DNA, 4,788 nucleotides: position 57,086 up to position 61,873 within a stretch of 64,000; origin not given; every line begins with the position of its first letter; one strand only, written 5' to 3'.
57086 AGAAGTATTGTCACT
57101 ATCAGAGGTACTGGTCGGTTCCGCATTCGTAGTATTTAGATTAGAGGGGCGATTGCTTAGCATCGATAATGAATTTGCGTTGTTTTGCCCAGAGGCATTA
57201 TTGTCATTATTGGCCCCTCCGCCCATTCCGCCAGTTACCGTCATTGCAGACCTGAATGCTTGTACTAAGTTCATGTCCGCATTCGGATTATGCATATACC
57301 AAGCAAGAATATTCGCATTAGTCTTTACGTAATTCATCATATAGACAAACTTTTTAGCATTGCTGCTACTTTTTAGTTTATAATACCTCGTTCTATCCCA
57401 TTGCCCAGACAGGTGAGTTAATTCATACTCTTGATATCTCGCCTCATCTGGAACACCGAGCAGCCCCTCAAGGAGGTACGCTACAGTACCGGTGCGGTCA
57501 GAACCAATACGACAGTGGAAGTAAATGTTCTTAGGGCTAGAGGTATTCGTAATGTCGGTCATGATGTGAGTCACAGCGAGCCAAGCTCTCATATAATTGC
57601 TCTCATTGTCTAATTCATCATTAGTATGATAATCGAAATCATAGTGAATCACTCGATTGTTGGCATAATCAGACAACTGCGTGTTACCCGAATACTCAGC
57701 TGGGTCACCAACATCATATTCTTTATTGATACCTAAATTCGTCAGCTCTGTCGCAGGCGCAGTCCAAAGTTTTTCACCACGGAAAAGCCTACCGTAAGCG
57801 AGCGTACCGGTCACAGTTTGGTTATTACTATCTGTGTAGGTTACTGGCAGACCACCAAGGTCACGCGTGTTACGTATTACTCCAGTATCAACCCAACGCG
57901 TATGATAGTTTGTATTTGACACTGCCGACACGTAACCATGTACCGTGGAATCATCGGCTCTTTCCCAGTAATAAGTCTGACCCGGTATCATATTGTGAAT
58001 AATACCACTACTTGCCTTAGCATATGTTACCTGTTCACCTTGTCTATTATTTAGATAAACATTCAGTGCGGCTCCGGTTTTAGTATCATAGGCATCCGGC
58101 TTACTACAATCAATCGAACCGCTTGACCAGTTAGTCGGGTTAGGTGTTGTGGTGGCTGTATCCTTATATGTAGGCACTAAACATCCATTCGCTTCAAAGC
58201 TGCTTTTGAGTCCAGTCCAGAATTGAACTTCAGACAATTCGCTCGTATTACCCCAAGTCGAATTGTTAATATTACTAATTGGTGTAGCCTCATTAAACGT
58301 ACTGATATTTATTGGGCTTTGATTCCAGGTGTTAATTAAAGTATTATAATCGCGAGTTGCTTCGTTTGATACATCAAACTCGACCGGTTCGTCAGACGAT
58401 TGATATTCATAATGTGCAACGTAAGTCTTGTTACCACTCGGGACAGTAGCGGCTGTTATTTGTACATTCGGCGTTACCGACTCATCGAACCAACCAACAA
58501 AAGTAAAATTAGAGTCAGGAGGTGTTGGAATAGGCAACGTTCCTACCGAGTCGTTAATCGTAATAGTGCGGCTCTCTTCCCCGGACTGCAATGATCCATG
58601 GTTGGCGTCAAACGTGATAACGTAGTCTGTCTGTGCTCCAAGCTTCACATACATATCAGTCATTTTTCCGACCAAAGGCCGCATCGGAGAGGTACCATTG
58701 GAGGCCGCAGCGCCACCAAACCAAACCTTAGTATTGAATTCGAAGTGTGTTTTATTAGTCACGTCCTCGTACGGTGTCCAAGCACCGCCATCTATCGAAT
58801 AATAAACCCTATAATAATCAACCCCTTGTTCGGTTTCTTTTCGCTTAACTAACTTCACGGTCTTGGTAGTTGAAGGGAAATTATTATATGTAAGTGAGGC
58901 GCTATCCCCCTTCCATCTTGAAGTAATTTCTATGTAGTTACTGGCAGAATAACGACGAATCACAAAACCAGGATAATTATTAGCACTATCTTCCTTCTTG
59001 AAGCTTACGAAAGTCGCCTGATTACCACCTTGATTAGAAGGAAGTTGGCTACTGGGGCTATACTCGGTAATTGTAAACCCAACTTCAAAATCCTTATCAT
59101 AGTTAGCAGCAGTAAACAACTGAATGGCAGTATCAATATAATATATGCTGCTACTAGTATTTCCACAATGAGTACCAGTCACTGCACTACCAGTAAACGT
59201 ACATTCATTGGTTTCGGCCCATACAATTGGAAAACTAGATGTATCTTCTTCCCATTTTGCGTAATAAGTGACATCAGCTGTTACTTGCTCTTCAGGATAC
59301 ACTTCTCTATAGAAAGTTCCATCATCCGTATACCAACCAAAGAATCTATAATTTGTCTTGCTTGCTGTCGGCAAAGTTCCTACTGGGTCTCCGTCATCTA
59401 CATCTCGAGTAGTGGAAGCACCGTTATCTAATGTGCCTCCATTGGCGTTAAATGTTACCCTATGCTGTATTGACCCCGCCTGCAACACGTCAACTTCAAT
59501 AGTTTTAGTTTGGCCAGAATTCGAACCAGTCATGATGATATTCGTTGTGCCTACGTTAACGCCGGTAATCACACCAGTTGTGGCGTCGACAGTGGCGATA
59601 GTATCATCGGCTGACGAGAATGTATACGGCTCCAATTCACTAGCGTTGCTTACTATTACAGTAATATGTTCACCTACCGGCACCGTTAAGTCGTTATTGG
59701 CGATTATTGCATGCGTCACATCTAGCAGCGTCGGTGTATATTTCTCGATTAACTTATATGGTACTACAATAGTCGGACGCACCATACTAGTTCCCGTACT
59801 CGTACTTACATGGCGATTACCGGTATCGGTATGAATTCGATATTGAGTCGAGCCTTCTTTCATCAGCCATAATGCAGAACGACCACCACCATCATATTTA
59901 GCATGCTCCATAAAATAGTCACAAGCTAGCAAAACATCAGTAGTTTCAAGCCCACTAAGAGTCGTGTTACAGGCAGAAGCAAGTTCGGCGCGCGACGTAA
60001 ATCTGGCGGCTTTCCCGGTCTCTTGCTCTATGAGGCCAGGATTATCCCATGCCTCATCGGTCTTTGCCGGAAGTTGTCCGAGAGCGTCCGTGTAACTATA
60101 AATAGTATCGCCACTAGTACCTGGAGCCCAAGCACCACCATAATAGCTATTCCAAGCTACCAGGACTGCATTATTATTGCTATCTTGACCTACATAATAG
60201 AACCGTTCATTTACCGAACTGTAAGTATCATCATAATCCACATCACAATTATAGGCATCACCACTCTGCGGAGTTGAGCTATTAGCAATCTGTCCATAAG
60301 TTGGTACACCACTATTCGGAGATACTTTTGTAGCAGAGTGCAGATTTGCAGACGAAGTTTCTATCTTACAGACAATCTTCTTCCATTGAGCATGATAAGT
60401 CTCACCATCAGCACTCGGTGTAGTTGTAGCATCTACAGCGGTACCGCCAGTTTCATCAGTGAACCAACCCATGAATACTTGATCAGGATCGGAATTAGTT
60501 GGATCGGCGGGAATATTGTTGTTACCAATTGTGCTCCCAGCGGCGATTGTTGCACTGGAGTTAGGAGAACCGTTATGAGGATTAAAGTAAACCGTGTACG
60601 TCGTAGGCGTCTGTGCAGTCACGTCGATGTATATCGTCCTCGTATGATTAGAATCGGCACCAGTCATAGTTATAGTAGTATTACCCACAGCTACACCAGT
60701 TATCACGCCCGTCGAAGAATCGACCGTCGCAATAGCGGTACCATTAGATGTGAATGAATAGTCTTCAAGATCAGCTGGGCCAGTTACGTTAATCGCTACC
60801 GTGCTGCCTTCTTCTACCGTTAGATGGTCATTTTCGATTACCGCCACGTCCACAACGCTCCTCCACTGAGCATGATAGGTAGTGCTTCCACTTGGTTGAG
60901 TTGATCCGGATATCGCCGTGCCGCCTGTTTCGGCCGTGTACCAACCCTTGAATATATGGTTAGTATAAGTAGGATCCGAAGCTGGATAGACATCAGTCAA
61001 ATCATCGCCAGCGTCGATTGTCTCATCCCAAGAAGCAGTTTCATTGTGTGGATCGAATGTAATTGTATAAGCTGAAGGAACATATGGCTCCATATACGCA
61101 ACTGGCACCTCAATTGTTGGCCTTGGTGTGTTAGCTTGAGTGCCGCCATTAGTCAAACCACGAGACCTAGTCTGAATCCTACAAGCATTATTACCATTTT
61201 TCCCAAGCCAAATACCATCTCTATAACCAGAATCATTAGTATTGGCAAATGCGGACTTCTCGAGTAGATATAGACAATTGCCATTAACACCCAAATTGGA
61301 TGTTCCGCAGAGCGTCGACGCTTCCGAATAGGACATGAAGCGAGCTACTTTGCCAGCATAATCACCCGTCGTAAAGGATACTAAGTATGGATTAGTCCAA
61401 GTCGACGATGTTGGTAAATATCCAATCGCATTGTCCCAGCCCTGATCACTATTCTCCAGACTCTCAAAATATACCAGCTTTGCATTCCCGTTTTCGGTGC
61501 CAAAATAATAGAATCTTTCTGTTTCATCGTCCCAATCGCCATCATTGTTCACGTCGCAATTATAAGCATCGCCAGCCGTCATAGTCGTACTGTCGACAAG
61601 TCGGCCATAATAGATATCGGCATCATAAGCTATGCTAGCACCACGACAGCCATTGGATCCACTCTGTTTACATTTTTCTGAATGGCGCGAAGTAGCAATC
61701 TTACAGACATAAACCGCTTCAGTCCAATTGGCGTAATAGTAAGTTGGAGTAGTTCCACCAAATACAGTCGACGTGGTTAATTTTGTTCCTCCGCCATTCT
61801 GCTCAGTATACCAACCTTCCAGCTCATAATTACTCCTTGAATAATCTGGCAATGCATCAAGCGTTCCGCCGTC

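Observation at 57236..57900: PTP-type (HCX5R) phosphatase domain displayed on the outside of a 2365-aa surface protein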

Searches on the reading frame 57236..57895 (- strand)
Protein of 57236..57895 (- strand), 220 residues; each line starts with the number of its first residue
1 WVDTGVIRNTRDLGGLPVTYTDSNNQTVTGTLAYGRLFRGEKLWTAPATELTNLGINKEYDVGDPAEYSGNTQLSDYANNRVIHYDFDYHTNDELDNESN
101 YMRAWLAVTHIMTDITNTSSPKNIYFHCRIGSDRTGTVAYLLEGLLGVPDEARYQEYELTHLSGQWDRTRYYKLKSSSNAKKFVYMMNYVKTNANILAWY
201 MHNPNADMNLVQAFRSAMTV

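Call 10: find_homologous_proteins(query=window:57236-57895:-)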
Query seq(220 aa) (220 aa): 48 proteins with E <= 0.001 among 185 candidates.
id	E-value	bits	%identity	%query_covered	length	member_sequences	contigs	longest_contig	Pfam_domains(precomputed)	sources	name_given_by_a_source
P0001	2.0e-106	373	77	97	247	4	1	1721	PF13350.12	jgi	-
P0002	2.7e-102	359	75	100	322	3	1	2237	PF13350.12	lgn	-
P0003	6.3e-101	355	74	100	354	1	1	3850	PF13350.12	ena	-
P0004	1.4e-99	350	74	100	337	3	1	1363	PF13350.12,PF00782.26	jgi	jgi:protein tyrosine/serine phosphatase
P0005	4.9e-99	348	76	92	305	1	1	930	PF13350.12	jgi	jgi:protein-tyrosine phosphatase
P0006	1.4e-87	311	67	100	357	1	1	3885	PF13350.12,PF00782.26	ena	-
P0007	2.5e-84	300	65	100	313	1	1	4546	PF13350.12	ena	-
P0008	3.5e-83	297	63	100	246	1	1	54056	PF13350.12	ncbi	-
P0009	1.8e-73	265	71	76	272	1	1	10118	PF13350.12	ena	-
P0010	5.2e-70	254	70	78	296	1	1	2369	PF13350.12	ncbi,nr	ncbi:MAG: tyrosine-protein phosphatase, partial [Candidatus Saccharibacteria bacterium]|nr:tyrosine-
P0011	6.0e-60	221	53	99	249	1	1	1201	PF13350.12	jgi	jgi:protein tyrosine/serine phosphatase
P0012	7.5e-59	217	82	53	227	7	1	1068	PF13350.12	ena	-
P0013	4.4e-57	211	80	54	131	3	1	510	PF13350.12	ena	-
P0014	1.9e-56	209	50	99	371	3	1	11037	PF13350.12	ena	-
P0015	1.1e-51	194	73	54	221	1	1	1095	PF13350.12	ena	-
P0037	7.9e-7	47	32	75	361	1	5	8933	PF13350.12,PF22785.2,PF03162.19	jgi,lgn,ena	jgi:hypothetical protein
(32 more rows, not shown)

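Call 12: find_encoding_contigs(protein=P0008, flank=10000, max_places=3)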
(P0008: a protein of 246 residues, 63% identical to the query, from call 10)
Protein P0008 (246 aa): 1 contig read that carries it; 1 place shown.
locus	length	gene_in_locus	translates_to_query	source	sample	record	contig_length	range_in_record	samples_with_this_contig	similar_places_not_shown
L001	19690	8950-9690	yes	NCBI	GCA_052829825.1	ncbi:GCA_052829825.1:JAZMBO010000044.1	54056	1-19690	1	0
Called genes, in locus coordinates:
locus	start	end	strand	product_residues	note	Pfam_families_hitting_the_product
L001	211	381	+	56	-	-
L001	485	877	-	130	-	PF03176:MMPL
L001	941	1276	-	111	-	-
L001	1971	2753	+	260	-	PF00106:adh_short, PF08659:KR, PF13561:adh_short_C2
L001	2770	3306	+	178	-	PF00210:Ferritin (faint), PF02915:Rubrerythrin, PF21349:RUBY_RBDX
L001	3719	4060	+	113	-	-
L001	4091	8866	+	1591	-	PF09479:Flg_new, PF26918:Ig_Eae (faint), PF02368:Big_2 (weak), PF09479:Flg_new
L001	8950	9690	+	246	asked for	PF13350:Y_phosphatase3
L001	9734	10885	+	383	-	PF02646:RmuC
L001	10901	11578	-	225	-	PF10502:Peptidase_S26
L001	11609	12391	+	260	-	-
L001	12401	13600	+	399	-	PF00089:Trypsin, PF13365:Trypsin_2, PF13180:PDZ_2, PF17820:PDZ_6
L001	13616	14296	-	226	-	PF05175:MTS, PF06325:PrmA, PF13847:Methyltransf_31, PF08242:Methyltransf_12 (faint), PF13649:Methyltransf_25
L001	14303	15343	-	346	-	PF03462:PCRF, PF00472:RF-1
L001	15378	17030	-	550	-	PF00239:Resolvase, PF07508:Recombinase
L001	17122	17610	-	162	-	PF07508:Recombinase (weak)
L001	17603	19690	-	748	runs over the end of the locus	-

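Call 13: find_encoding_contigs(protein=P0014, flank=10000, max_places=3)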
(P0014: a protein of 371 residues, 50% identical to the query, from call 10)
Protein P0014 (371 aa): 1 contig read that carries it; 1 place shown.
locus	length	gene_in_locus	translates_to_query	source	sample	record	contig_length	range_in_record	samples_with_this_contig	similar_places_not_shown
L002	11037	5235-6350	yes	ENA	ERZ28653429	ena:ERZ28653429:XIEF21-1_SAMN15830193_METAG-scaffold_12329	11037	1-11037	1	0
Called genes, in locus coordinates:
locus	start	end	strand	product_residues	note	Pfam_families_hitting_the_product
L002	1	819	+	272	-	?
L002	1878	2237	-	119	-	-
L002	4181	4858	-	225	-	-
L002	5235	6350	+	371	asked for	PF13350:Y_phosphatase3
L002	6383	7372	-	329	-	PF01926:MMR_HSR1, PF02421:FeoB_N, PF06071:YchF-GTPase_C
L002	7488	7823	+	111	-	PF00719:Pyrophosphatase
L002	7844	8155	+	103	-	PF03819:MazG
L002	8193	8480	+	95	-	PF13240:Zn_Ribbon_1 (weak)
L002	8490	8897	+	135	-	PF05014:Nuc_deoxyrib_tr (weak)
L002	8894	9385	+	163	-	-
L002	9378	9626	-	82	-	-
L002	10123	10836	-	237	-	PF00459:Inositol_P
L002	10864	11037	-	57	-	?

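Call 21: search_solved_structures(query=window:57236-57895:-, max_evalue=1, show_alignments=3)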
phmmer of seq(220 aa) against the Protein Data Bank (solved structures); distinct sequences matched with E-value up to 1: 2.
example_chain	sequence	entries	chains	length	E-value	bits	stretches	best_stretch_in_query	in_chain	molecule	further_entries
1v5p_A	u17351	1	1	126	0.54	13.1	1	172-205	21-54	pleckstrin homology domain-containing, family A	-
8k1a_A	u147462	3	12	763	0.85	12.5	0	135-188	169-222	Alpha-galactosidase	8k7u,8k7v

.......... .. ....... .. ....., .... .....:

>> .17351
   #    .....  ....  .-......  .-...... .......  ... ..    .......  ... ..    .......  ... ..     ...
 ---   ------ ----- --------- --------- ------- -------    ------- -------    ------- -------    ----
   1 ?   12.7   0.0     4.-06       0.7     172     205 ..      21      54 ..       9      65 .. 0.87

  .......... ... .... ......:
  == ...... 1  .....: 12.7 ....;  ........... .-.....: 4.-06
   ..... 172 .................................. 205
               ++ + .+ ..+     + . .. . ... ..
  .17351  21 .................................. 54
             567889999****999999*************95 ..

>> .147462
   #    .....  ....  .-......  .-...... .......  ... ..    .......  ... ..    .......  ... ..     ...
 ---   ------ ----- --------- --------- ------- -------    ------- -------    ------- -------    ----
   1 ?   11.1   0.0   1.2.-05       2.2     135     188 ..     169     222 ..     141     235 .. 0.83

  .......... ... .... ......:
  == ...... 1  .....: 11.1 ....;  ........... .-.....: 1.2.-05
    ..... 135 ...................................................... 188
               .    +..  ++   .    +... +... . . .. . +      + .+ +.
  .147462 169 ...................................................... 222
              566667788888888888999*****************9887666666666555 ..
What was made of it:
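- Tried and rejected: A single-sequence phmmer search of the domain against PDB found nothing meaningful (call 21).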

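Call 58: find_encoding_contigs(protein=P0037, flank=8000, max_places=2)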
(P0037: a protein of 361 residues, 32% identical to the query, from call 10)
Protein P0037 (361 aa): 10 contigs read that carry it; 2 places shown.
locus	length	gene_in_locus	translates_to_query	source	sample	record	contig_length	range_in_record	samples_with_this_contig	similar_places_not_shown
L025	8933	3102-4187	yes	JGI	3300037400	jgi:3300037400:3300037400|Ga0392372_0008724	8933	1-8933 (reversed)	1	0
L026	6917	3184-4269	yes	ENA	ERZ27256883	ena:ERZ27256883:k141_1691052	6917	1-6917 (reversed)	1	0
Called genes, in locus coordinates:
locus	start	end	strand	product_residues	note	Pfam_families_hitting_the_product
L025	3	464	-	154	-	?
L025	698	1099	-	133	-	-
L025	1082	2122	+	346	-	PF03611:EIIC-GAT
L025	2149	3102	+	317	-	PF04962:KduI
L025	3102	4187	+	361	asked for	PF13350:Y_phosphatase3, PF22785:Tc-R-P (faint), PF03162:Y_phosphatase2 (weak)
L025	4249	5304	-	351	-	PF03372:Exo_endo_phos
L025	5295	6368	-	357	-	PF13439:Glyco_transf_4, PF13579:Glyco_trans_4_4, PF20706:GT4-conflict, PF00534:Glycos_transf_1, PF13692:Glyco_trans_1_4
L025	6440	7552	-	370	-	PF01370:Epimerase, PF04321:RmlD_sub_bind, PF16363:GDP_Man_Dehyd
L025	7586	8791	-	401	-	PF01370:Epimerase, PF04321:RmlD_sub_bind, PF16363:GDP_Man_Dehyd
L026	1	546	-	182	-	?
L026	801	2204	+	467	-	PF03611:EIIC-GAT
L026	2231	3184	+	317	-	PF04962:KduI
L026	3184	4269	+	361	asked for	PF13350:Y_phosphatase3, PF22785:Tc-R-P (faint), PF03162:Y_phosphatase2 (weak)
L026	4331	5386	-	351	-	PF03372:Exo_endo_phos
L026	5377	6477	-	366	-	PF13439:Glyco_transf_4, PF13579:Glyco_trans_4_4, PF20706:GT4-conflict, PF00534:Glycos_transf_1, PF13692:Glyco_trans_1_4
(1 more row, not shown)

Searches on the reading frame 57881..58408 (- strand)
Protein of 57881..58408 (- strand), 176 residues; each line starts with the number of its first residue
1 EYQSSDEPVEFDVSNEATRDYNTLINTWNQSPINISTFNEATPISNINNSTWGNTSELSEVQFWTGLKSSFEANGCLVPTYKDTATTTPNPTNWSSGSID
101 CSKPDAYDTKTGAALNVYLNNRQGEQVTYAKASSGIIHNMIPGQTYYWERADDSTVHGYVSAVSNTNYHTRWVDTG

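Call 44: search_protein_families(library=pfam, proteins=[window:57881-58408:-], max_evalue=5)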
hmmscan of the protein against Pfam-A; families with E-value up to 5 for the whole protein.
seq(176 aa): 1 family
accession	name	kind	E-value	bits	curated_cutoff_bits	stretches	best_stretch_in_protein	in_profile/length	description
PF14088.11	DUF4268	-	0.15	12.5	27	1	62-119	4-57/140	Domain of unknown function (DUF4268)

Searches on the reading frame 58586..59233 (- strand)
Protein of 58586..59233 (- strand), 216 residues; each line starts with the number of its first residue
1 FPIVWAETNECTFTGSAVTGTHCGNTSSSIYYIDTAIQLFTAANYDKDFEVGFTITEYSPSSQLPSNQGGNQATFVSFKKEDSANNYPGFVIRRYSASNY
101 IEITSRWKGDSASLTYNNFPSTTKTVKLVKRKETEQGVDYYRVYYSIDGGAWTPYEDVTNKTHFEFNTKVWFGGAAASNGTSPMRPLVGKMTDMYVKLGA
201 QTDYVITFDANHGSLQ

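Call 44: search_protein_families(library=pfam, proteins=[window:58586-59233:-], max_evalue=5)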
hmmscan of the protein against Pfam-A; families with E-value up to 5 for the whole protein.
seq(216 aa): 2 families
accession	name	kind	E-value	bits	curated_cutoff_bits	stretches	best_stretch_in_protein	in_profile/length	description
PF00754.31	F5_F8_type_C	-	0.0091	16.6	28.2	1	124-163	48-96/127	F5/8 type C domain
PF22633.2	F5_F8_type_C_2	-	0.091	13.8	27.8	1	122-165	31-74/91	NedA-like, galactose-binding domain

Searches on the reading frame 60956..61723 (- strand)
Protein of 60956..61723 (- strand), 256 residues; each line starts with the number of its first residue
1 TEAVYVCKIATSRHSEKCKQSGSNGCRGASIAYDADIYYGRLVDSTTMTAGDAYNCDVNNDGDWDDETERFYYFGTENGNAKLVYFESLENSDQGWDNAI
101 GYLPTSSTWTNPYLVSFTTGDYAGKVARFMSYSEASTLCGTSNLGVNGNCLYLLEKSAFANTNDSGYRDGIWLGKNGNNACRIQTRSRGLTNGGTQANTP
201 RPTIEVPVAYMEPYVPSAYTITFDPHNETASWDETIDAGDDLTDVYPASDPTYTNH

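Call 44: search_protein_families(library=pfam, proteins=[window:60956-61723:-], max_evalue=5)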
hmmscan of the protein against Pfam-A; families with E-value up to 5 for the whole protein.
seq(256 aa): 0 families

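Call 70: predict_structure(alignment_id=A2)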
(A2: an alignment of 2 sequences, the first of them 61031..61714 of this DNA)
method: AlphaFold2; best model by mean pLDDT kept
length: 228 residues; sequences in the alignment: 2
mean_pLDDT: 35.5   pTM: 0.30
mean pLDDT of the five models: 35.5, 33.0, 32.3, 31.8, 27.1
residues with pLDDT >= 90: 0; 70-90: 0; 50-70: 2; < 50: 226
segments of 3 or more residues with pLDDT < 50: 1-129, 134-228
pLDDT, mean of each block of 10 residues (from residue 1): 27 33 29 26 29 33 39 39 37 35 35 36 42 46 43 38 43 39 41 35 35 27 30
secondary structure, 60 per line:
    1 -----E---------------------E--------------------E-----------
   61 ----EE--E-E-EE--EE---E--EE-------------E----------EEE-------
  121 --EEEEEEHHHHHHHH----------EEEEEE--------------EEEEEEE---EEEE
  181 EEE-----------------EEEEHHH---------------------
elements in order: E111-113 E123-128 H129-136 E147-152 E167-173 E177-183 E201-204
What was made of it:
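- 58289..63250 (-): Repeat scaffold (aa 246-1899): Flg_new (Listeria-Bacteroides repeats), Big_2 Ig-like domains, and two uncharacterised domains each present twice (A: aa ~305-545 and ~1585-1800; B, Cys-rich: aa ~758-985 and ~1203-1412). The AF2 model of B failed (pLDDT 35; call 70).
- Tried and rejected: An AF2 model of B from two window copies failed (pLDDT 35.5; call 70).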

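Call 82: search_solved_structures(query=A3, max_evalue=1)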
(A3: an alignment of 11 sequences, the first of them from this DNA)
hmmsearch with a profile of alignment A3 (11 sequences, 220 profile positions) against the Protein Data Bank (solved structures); distinct sequences matched with E-value up to 1: 1.
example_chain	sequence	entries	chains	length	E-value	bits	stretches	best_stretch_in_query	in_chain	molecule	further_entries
6l4u_E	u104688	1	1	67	0.51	13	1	93-144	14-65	Photosystem I reaction center subunit IV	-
